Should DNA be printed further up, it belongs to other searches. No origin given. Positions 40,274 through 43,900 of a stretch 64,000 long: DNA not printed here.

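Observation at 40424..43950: Single-polypeptide PgaB/PgaC-like exopolysaccharide machine (GH18-like + CE4 deacetylase + GT2) with a coupled 67-aa acidic cytoplasmic protein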

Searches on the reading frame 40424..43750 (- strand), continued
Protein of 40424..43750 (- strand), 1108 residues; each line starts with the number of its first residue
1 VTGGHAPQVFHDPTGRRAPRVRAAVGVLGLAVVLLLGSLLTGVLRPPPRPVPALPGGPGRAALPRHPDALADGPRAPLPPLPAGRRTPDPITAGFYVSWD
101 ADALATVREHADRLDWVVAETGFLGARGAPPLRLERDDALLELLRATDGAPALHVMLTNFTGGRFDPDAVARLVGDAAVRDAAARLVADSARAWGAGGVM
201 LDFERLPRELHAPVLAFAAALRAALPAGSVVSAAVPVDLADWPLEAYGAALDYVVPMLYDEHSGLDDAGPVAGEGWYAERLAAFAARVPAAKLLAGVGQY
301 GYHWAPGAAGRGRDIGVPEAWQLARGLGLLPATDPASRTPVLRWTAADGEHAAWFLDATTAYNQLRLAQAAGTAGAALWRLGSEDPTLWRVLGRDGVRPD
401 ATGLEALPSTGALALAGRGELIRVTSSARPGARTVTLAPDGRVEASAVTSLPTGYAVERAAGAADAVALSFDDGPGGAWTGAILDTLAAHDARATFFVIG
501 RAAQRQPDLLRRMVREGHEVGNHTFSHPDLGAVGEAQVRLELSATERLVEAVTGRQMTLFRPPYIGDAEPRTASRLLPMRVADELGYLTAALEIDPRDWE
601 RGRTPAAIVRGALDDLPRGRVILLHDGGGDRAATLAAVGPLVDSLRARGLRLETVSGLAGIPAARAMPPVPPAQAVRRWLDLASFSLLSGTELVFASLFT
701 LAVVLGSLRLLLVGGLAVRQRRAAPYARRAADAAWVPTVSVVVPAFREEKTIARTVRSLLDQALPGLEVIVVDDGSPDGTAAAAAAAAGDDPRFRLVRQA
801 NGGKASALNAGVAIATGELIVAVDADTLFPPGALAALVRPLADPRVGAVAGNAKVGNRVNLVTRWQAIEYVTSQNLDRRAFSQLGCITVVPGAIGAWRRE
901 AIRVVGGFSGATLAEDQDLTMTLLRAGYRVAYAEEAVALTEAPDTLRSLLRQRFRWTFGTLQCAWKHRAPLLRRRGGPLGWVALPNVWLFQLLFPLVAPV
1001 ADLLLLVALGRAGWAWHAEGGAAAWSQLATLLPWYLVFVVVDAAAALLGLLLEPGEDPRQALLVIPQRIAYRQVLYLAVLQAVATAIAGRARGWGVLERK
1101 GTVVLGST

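Call 54: fold_search(model_id=the predicted structure, library=pdb)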
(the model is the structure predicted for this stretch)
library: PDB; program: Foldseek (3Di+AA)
matches with E <= 10: 1533; with E <= 0.001: 519
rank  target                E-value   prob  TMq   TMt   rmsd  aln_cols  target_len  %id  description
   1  4s3j_B                8.0e-19  1.00  0.25  0.62   4.0       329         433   19  Crystal structure of the Bacillus cereus spore cortex-lytic enzyme SleL (released 2015-08-19)
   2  4s3j_C                1.0e-18  1.00  0.25  0.63   5.5       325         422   20  Crystal structure of the Bacillus cereus spore cortex-lytic enzyme SleL (released 2015-08-19)
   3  4s3j_A                2.1e-18  1.00  0.25  0.62   5.5       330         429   20  Crystal structure of the Bacillus cereus spore cortex-lytic enzyme SleL (released 2015-08-19)
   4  4s3k                  4.4e-18  1.00  0.25  0.61   9.2       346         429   20  Crystal structure of the Bacillus megaterium QM B1551 spore cortex-lytic enzyme SleL (released 2015-08-19)
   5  5jh8                  3.3e-17  1.00  0.25  0.81   3.0       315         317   26  Crystal structure of chitinase from Chromobacterium violaceum ATCC 12472 (released 2016-05-25)
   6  9yq5_A                6.6e-17  1.00  0.24  0.51  15.6       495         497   18  Chlorella virus hyaluronan synthase bound to an inserted UDP-GlcA (released 2025-12-10)
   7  6yv7_B                9.4e-17  1.00  0.25  0.73   5.7       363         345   27  Mannosyltransferase PcManGT from Pyrobaculum calidifontis (released 2020-07-22)
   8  7sp8_A                1.3e-16  1.00  0.24  0.50  13.4       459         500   20  Chlorella virus Hyaluronan Synthase bound to UDP-GlcNAc (released 2022-04-06)
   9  7sp7_A                1.6e-16  1.00  0.24  0.50  14.9       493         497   18  Chlorella virus hyaluronan synthase inhibited by UDP (released 2022-04-06)
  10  6yv7_A                1.0e-15  1.00  0.25  0.73   5.9       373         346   26  Mannosyltransferase PcManGT from Pyrobaculum calidifontis (released 2020-07-22)
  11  8sne_A                1.0e-15  1.00  0.23  0.49  15.3       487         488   18  Chlorella virus Hyaluronan Synthase bound to GlcA extended GlcNAc primer and UDP (released 2024-05-01)
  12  4wiw_D                1.4e-15  1.00  0.25  0.73   4.0       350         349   21  Crystal structure of C-terminal domain of putative chitinase from Desulfitobacterium hafniense DCB-2 (released 2014-10-08)
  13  9yq4_A                1.4e-15  1.00  0.24  0.50  16.0       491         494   18  Chlorella virus hyaluronan synthase bound to a proofreading UDP-GlcA (released 2025-12-10)
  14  7sp9_A                1.7e-15  1.00  0.24  0.51  15.0       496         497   18  Chlorella virus Hyaluronan Synthase in the GlcNAc-primed channel-closed state (released 2022-04-06)
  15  9yq2_A                2.6e-15  1.00  0.24  0.51  15.6       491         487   18  Chlorella virus hyaluronan synthase bound to DDM (released 2025-12-10)
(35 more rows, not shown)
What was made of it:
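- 42575..43489 (-): Residues ~88-392: periplasmic GH18-fold (beta/alpha)8 domain with a D202-x-E204 catalytic pair. Foldseek: SleL 8e-19 (call 54).
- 41777..42361 (-): Residues 464-658: periplasmic CE4/NodB de-N-acetylase domain with all five motifs. Foldseek TM 0.83 (call 54).
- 40853..41542 (-): Residues 737-966: cytoplasmic processive GT2 catalytic domain (DDGS, DAD, EDQD, QRFRW). Foldseek hits to hyaluronan synthase, PcManGT and BcsA (call 54).
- On Glycoside hydrolase family 18: Foldseek 8e-19 with TM 0.6-0.8 (call 54).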

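Call 56: find_encoding_contigs(protein=P0006, flank=5000, max_places=1)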
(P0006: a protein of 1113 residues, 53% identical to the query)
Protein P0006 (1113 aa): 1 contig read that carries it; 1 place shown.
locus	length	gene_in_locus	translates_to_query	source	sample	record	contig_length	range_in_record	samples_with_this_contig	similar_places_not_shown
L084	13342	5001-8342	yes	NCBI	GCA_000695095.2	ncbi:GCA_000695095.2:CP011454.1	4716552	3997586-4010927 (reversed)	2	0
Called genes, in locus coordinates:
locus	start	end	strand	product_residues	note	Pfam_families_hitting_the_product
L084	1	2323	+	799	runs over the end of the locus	PF02518:HATPase_c, PF00072:Response_reg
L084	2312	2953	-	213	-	PF03473:MOSC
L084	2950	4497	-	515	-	PF05199:GMC_oxred_C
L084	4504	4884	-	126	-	-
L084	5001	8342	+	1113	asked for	PF00704:Glyco_hydro_18, PF01522:Polysacc_deac_1, PF13506:Glyco_transf_21, PF00535:Glycos_transf_2, PF10111:Glyco_tranf_2_2, PF13641:Glyco_tranf_2_3, PF01644:Chitin_synth_1 (weak), PF13632:Glyco_trans_2_3, +1 more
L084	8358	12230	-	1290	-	-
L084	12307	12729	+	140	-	-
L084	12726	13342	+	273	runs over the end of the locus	PF05090:HTTM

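Call 57: find_encoding_contigs(protein=P0011, flank=5000, max_places=1)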
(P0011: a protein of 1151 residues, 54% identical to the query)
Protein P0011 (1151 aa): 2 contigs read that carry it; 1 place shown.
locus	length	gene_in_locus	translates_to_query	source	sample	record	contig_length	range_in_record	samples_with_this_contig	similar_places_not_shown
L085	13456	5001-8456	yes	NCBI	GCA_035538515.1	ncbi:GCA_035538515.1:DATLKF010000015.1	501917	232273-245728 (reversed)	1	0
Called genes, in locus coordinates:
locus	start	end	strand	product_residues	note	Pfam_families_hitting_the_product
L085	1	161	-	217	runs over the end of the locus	PF16264:SatD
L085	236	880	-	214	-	PF14681:UPRTase, PF00156:Pribosyltran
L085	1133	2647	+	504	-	PF00890:FAD_binding_2, PF01134:GIDA (faint), PF07992:Pyr_redox_2 (faint), PF02910:Succ_DH_flav_C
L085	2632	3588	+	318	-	PF02445:NadA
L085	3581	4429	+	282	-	PF02749:QRPTase_N, PF01729:QRPTase_C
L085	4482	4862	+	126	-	-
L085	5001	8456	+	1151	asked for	PF00704:Glyco_hydro_18, PF01522:Polysacc_deac_1, PF13506:Glyco_transf_21, PF00535:Glycos_transf_2, PF10111:Glyco_tranf_2_2 (weak), PF13641:Glyco_tranf_2_3, PF01644:Chitin_synth_1 (weak), PF13632:Glyco_trans_2_3, +1 more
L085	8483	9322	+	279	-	-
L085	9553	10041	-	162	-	-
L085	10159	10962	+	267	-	-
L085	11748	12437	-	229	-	-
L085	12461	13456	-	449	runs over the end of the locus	PF01979:Amidohydro_1, PF07969:Amidohydro_3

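Call 58: find_encoding_contigs(protein=P0120, flank=5000, max_places=1)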
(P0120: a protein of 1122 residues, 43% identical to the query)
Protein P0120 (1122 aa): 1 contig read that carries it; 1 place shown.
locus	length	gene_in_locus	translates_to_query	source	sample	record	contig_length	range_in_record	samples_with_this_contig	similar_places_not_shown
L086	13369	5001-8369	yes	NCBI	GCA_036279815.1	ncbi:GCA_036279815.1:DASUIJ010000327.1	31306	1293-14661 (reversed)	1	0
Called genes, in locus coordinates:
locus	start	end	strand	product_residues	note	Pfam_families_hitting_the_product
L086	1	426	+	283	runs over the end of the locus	PF03328:HpcH_HpaI, PF15617:C-C_Bond_Lyase (faint)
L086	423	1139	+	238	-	-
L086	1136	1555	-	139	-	PF01230:HIT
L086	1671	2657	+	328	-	PF00056:Ldh_1_N, PF02866:Ldh_1_C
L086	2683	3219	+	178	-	PF13302:Acetyltransf_3, PF00583:Acetyltransf_1 (weak)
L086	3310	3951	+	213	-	PF04238:DUF420 (faint), PF10067:DUF2306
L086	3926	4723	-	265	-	PF04397:LytTR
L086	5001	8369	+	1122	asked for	PF00704:Glyco_hydro_18, PF01522:Polysacc_deac_1, PF13506:Glyco_transf_21, PF00535:Glycos_transf_2, PF10111:Glyco_tranf_2_2, PF13641:Glyco_tranf_2_3, PF03142:Chitin_synth_2 (weak), PF13632:Glyco_trans_2_3, +1 more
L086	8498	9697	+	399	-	PF08442:ATP-grasp_2, PF13549:ATP-grasp_5, PF24948:Citrate_synth_N, PF00549:Ligase_CoA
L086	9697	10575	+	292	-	PF02629:CoA_binding, PF13607:Succ_CoA_lig, PF00549:Ligase_CoA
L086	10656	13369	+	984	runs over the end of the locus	PF16078:2-oxogl_dehyd_N, PF00676:E1_dh, PF02779:Transket_pyr, PF16870:OxoGdeHyase_C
